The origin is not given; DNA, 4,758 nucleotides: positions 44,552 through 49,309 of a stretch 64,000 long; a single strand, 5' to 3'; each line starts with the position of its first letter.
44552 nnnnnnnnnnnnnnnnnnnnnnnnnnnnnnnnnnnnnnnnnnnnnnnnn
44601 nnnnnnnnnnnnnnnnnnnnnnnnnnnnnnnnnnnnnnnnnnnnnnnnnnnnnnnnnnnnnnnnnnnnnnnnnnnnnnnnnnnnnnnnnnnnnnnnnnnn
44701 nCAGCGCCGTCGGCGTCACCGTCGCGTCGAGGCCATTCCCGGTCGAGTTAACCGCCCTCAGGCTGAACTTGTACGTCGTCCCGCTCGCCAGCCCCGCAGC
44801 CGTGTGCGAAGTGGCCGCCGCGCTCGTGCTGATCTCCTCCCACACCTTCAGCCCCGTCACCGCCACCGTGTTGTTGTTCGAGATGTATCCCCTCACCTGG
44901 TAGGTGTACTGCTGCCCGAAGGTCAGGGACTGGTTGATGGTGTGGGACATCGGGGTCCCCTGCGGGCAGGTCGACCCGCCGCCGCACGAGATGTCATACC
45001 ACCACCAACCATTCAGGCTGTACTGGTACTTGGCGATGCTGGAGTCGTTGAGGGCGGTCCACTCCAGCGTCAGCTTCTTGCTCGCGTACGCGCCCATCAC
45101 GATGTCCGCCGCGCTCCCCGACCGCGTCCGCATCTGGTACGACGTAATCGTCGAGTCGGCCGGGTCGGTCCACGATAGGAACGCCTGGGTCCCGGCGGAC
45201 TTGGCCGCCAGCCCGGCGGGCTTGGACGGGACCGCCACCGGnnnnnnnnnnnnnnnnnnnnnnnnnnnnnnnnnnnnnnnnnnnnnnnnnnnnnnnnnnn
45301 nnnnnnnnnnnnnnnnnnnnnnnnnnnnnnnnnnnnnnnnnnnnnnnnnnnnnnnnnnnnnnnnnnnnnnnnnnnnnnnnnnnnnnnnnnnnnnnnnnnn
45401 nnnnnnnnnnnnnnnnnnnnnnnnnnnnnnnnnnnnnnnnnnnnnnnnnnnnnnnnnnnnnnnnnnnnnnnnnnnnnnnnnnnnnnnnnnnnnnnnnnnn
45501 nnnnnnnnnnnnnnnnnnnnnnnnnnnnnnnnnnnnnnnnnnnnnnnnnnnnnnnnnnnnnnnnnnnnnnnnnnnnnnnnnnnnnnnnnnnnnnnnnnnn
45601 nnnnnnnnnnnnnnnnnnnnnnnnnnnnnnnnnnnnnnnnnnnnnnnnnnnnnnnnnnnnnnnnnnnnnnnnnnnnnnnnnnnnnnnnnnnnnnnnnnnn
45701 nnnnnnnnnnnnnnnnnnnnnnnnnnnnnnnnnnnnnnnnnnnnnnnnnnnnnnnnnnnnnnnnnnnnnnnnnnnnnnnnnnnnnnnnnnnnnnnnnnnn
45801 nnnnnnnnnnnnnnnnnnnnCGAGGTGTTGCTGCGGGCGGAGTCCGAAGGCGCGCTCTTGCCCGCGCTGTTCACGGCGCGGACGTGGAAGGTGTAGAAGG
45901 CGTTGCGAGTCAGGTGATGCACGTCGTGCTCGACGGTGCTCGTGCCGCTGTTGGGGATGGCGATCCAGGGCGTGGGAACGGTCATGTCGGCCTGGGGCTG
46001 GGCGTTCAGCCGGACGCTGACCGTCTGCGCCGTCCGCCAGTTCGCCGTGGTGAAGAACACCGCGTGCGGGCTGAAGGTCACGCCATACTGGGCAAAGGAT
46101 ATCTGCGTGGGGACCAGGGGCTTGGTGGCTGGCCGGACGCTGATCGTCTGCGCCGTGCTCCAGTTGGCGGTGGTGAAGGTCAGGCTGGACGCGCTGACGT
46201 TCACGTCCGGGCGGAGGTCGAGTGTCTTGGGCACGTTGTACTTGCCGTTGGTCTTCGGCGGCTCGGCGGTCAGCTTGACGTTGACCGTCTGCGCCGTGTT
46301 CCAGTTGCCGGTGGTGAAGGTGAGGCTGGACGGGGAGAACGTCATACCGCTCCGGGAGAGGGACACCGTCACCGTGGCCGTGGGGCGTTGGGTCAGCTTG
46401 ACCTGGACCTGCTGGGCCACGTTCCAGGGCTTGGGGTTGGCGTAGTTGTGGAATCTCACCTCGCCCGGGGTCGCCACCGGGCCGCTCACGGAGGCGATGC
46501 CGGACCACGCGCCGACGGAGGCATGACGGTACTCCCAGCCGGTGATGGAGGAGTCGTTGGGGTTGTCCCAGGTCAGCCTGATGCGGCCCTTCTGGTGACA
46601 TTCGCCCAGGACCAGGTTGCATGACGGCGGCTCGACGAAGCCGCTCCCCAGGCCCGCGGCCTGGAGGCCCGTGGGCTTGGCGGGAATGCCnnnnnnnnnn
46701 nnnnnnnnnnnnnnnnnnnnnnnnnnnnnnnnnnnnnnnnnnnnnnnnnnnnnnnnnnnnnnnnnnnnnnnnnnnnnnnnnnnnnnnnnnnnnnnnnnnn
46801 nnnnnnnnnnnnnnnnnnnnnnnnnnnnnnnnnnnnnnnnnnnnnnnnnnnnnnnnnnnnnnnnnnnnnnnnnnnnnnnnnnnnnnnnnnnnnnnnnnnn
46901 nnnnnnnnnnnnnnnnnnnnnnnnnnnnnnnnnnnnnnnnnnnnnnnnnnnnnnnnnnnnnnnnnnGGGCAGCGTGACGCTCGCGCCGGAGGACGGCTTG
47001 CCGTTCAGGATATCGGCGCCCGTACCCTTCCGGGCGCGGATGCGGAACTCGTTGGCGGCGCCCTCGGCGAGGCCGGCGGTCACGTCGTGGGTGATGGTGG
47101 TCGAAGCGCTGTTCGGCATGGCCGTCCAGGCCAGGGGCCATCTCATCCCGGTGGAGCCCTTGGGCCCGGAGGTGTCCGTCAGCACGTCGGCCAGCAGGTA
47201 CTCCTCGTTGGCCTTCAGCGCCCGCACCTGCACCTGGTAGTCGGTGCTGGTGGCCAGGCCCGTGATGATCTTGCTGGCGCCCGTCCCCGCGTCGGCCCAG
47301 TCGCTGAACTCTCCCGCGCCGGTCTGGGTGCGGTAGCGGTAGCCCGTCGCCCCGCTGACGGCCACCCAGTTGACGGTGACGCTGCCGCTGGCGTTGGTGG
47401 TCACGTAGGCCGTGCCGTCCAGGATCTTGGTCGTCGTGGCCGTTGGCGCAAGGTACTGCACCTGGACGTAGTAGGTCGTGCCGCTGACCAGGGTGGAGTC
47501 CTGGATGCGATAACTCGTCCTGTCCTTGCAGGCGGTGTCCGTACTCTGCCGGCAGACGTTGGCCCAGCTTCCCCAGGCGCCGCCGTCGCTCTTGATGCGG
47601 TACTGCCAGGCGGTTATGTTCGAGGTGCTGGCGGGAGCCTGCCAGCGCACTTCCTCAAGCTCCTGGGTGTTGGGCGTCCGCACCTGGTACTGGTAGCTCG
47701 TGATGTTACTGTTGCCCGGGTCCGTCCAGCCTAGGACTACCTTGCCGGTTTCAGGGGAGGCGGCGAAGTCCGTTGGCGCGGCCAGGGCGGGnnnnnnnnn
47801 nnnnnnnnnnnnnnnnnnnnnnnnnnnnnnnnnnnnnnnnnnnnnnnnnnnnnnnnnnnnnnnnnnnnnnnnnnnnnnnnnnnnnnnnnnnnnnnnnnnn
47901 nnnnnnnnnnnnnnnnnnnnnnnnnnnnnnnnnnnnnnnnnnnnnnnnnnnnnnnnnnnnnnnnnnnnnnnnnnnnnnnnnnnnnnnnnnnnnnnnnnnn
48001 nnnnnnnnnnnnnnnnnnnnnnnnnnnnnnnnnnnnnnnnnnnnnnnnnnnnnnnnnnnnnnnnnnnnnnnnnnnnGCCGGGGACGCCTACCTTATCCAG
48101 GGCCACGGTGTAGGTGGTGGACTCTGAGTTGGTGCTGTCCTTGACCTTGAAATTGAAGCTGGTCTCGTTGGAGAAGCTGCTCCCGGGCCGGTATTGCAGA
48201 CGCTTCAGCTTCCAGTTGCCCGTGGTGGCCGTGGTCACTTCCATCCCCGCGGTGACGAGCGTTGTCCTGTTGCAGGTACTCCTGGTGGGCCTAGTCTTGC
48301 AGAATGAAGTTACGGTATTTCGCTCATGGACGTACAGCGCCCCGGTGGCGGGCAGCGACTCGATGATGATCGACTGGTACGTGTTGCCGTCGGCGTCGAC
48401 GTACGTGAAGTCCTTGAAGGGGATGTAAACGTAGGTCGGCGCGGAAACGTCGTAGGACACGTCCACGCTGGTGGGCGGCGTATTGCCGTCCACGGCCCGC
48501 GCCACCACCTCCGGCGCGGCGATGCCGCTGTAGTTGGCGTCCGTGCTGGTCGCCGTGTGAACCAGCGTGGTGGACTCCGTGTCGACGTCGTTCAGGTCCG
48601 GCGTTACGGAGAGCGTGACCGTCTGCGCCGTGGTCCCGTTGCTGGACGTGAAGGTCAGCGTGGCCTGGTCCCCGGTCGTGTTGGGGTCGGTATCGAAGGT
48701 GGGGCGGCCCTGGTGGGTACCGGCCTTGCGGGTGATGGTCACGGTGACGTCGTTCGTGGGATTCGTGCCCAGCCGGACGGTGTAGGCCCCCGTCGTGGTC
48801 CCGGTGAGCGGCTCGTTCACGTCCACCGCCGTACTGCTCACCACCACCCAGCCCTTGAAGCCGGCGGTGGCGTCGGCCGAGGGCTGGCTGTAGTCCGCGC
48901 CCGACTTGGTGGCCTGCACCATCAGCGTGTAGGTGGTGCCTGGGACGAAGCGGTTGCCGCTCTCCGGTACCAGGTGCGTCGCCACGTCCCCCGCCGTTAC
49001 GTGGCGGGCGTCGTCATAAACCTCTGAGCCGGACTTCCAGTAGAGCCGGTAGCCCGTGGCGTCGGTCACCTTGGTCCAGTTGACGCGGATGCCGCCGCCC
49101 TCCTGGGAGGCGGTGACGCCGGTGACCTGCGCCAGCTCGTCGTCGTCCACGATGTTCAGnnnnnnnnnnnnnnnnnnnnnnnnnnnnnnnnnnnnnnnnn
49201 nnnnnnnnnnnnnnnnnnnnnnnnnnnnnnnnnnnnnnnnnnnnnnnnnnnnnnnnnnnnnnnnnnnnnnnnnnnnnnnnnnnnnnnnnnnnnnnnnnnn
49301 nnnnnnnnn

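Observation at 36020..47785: FN3 domains inserted inside other FN3 domains (domain-in-domain) at seven or more sites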

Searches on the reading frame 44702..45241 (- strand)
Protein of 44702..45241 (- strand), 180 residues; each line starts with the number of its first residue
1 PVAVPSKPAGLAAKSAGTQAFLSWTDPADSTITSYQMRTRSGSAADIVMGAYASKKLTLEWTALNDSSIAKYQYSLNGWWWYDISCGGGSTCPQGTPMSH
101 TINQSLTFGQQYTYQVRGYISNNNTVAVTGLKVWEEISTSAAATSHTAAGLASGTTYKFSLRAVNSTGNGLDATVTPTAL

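Call 9: search_protein_families(library=pfam, max_evalue=0.01, proteins=[window:44702-45241:-])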
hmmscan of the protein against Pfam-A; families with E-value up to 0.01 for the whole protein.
window:44702-45241:- (180 aa): 1 family
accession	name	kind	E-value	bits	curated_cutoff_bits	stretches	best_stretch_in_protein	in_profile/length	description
PF00041.27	fn3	-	1.6e-11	44.7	25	1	136-170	42-75/84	Fibronectin type III domain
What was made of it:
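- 44702..45241 (-): Unit C (aa 6166-6345), type I. Host N 6166-6209, guest 6210-6292, host C 6293-6345. Pfam fn3 places the C-half at profile 42-75 (call 9).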

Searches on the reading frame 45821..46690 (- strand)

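Call 9: search_protein_families(library=pfam, max_evalue=0.01, proteins=[window:45821-46690:-])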
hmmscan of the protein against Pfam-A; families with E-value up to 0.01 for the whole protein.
window:45821-46690:- (290 aa): 1 family
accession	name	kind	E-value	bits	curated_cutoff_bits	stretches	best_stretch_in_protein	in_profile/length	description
PF00041.27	fn3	-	2.3e-05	25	25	1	223-284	41-80/84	Fibronectin type III domain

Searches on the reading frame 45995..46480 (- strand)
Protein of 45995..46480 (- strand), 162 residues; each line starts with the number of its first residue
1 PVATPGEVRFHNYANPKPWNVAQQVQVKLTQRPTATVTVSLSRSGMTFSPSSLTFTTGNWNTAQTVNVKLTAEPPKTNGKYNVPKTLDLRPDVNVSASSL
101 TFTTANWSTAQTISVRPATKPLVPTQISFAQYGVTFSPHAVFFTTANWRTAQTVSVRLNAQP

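Call 68: search_protein_families(library=pfam, max_evalue=1, proteins=[window:45995-46480:-])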
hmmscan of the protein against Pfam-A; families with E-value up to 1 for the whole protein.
window:45995-46480:- (162 aa): 2 families
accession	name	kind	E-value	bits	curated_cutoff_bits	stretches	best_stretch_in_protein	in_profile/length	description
PF21294.4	Polysacc_lyase_14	-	0.016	15.3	27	1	38-105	120-181/215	Polysaccharide lyase 14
PF16341.10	DUF4971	-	0.78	10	31.3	0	37-71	81-114/141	Domain of unknown function (DUF4971)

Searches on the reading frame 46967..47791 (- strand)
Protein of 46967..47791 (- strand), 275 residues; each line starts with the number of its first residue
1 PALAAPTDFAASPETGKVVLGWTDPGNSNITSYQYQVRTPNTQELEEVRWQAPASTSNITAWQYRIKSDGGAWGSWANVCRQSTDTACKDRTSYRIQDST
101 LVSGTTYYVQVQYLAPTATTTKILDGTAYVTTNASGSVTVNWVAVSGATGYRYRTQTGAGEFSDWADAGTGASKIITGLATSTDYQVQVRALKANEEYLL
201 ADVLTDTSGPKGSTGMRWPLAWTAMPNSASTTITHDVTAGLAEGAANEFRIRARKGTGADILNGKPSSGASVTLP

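Call 9: search_protein_families(library=pfam, max_evalue=0.01, proteins=[window:46967-47791:-])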
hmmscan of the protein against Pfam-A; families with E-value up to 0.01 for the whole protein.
window:46967-47791:- (275 aa): 1 family
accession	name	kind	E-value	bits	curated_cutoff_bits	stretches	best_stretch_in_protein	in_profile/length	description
PF00041.27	fn3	-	4.9e-12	46.3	25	1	37-112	8-67/84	Fibronectin type III domain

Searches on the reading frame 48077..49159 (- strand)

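Call 9: search_protein_families(library=pfam, max_evalue=0.01, proteins=[window:48077-49159:-])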
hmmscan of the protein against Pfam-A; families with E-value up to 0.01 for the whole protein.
window:48077-49159:- (361 aa): 1 family
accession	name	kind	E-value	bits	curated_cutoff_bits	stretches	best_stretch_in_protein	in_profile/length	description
PF00041.27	fn3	-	0.00024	21.7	25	1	12-94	3-81/84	Fibronectin type III domain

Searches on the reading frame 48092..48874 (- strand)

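Call 68: search_protein_families(library=pfam, max_evalue=1, proteins=[window:48092-48874:-])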
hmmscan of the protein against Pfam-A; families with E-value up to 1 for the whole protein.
window:48092-48874:- (261 aa): 3 families
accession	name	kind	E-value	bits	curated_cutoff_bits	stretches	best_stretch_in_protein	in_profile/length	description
PF24619.1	Ig_SibA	-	0.011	16.1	27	1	147-260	35-134/135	SibA-like, immunoglobulin-like domain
PF17963.7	Big_9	-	0.014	16.7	23.6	1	213-254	40-85/89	Bacterial Ig domain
PF02722.21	MOSP_C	-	0.014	15.5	25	1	147-237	67-163/205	Major Outer Sheath Protein C-terminal domain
